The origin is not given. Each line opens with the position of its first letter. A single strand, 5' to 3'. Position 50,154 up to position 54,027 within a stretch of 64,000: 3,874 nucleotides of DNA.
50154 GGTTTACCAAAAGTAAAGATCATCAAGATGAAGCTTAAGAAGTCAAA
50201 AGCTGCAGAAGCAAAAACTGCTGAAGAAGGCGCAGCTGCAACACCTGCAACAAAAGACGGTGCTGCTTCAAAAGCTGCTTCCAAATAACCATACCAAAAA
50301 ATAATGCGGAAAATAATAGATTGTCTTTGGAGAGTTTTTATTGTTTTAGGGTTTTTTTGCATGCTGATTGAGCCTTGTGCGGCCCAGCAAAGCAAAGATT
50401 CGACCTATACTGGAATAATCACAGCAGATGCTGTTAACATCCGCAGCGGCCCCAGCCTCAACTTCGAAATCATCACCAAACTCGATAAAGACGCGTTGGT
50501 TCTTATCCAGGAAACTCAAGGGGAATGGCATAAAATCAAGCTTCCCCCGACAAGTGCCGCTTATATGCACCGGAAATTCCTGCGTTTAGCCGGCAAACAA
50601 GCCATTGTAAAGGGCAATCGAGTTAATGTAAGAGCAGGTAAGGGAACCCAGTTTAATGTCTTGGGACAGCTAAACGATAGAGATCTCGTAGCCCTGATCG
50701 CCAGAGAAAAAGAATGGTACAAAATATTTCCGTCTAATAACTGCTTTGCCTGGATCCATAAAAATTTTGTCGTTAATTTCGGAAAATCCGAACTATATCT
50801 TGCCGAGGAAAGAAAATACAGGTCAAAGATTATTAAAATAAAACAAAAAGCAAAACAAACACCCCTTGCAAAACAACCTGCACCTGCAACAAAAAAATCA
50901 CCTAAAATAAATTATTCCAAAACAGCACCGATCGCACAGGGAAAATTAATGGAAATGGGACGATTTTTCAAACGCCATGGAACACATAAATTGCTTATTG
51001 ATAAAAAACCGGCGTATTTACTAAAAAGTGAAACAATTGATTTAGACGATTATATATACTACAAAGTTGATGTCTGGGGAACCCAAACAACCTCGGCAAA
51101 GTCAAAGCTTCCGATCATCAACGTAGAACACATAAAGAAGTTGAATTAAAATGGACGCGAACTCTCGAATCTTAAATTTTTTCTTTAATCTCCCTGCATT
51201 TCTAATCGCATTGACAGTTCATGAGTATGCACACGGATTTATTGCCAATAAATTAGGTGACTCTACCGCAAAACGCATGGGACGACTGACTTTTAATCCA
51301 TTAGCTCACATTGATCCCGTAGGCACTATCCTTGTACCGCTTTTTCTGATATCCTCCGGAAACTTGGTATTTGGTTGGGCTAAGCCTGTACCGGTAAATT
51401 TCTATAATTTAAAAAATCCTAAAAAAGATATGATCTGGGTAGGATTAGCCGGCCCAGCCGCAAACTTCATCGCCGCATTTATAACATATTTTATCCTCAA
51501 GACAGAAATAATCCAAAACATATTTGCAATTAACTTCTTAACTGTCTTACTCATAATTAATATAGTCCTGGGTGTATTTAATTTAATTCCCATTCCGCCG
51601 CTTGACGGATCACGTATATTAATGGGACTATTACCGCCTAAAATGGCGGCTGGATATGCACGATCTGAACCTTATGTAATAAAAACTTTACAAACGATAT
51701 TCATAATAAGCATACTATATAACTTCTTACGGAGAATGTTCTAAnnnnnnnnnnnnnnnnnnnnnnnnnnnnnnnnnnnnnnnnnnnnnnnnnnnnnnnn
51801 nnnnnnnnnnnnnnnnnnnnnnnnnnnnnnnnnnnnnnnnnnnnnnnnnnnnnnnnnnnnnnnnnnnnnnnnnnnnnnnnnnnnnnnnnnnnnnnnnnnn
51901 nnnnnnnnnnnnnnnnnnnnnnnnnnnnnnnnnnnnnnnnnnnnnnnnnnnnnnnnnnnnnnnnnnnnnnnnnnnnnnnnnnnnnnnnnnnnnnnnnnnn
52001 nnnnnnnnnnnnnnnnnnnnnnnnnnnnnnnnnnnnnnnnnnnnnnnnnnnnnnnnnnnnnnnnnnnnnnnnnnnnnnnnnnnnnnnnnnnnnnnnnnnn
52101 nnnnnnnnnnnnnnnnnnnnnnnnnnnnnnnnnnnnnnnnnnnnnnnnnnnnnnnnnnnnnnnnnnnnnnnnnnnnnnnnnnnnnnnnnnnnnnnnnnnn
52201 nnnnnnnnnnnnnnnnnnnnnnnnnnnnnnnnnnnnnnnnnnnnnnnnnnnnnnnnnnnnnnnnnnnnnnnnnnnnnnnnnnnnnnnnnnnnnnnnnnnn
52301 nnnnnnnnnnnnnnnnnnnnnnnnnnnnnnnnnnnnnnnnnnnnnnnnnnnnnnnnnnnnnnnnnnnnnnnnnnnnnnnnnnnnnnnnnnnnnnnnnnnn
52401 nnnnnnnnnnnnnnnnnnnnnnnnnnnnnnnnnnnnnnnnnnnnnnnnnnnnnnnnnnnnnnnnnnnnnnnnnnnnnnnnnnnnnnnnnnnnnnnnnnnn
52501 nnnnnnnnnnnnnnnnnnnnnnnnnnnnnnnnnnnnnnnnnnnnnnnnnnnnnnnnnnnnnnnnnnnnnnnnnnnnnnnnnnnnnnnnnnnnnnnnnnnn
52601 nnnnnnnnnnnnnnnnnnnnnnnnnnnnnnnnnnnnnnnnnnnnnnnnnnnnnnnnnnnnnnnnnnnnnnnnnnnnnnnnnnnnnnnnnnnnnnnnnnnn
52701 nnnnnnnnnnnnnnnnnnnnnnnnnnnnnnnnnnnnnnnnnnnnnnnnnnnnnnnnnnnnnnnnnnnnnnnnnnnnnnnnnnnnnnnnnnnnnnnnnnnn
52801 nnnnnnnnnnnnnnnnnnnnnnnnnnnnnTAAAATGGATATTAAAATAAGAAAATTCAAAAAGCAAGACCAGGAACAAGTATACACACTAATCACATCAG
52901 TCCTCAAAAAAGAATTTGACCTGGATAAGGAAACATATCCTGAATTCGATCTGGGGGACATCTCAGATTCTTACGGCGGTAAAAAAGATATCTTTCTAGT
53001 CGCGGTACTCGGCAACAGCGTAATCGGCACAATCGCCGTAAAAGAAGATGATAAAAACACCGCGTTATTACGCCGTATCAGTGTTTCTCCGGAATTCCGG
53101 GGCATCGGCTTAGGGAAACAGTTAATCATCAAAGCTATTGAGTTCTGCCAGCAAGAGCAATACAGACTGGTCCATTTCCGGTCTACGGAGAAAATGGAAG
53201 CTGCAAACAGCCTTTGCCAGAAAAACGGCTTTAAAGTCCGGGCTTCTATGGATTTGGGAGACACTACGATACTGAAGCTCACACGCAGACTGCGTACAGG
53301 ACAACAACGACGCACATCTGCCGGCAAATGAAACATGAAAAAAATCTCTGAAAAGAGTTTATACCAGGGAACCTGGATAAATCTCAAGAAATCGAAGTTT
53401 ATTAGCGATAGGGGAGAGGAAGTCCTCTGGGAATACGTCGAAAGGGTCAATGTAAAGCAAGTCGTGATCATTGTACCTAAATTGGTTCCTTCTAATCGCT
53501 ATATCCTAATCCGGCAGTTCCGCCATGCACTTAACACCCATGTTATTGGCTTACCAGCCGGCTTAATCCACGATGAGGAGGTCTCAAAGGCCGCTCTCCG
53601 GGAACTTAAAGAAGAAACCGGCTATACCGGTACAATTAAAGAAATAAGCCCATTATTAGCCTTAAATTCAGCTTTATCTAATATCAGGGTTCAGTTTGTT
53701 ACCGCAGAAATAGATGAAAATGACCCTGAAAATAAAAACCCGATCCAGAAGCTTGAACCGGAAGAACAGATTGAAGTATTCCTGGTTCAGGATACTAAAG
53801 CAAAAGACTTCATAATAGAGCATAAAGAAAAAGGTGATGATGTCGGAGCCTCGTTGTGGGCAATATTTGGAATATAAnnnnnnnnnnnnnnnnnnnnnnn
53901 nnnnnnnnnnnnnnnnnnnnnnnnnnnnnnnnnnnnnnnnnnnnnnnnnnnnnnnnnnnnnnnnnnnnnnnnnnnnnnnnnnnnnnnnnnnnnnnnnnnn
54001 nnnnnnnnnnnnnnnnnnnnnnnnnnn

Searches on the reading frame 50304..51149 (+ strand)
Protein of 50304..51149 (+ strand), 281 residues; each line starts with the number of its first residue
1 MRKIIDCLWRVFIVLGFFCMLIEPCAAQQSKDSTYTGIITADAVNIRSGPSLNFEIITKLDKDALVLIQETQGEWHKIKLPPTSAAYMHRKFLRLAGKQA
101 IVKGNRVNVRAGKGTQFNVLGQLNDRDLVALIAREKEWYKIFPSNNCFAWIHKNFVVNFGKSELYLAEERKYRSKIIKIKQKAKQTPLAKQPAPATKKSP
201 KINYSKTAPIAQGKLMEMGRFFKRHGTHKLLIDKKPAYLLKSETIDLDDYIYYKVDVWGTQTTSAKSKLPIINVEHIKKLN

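Call 19: search_protein_families(library=pfam, proteins=[window:50304-51149:+], max_evalue=0.0001)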
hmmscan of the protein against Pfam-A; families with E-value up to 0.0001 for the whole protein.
window:50304-51149:+ (281 aa): 2 families
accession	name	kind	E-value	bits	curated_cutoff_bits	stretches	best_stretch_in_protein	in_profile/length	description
PF08239.17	SH3_3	-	2.5e-17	63.2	27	2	106-156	2-53/54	Bacterial SH3 domain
PF06347.19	SH3_4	-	5.6e-07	29.7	24.1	0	42-79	3-40/56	Bacterial SH3 domain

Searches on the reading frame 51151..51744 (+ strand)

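Call 19: search_protein_families(library=pfam, proteins=[window:51151-51744:+], max_evalue=0.0001)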
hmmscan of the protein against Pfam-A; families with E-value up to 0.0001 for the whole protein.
window:51151-51744:+ (197 aa): 1 family
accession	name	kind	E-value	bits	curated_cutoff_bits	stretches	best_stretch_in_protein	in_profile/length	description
PF02163.28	Peptidase_M50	-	2.3e-16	60.2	27.2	2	122-162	156-195/221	Peptidase family M50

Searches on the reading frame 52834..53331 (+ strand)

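Call 19: search_protein_families(library=pfam, proteins=[window:52834-53331:+], max_evalue=0.0001)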
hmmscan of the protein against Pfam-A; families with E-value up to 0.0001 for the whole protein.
window:52834-53331:+ (165 aa): 4 families
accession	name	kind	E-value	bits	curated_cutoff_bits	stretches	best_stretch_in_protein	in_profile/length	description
PF00583.31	Acetyltransf_1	-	8.2e-14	52.3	20.7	1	33-133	14-116/116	Acetyltransferase (GNAT) family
PF13508.13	Acetyltransf_7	-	2.1e-13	50.9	27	1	52-135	3-84/84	Acetyltransferase (GNAT) domain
PF13673.13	Acetyltransf_10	-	1.2e-08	35.4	23.6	1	53-135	32-109/128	Acetyltransferase (GNAT) domain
PF14542.12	Acetyltransf_CG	-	4.9e-05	23.8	30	0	62-113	10-61/80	GCN5-related N-acetyl-transferase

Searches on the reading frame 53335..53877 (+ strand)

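Call 19: search_protein_families(library=pfam, proteins=[window:53335-53877:+], max_evalue=0.0001)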
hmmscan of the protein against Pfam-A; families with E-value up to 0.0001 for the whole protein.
window:53335-53877:+ (180 aa): 1 family
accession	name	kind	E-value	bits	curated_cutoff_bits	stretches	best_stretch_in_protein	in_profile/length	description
PF00293.34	NUDIX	-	4.8e-09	36.8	21.1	1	44-154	5-118/134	NUDIX domain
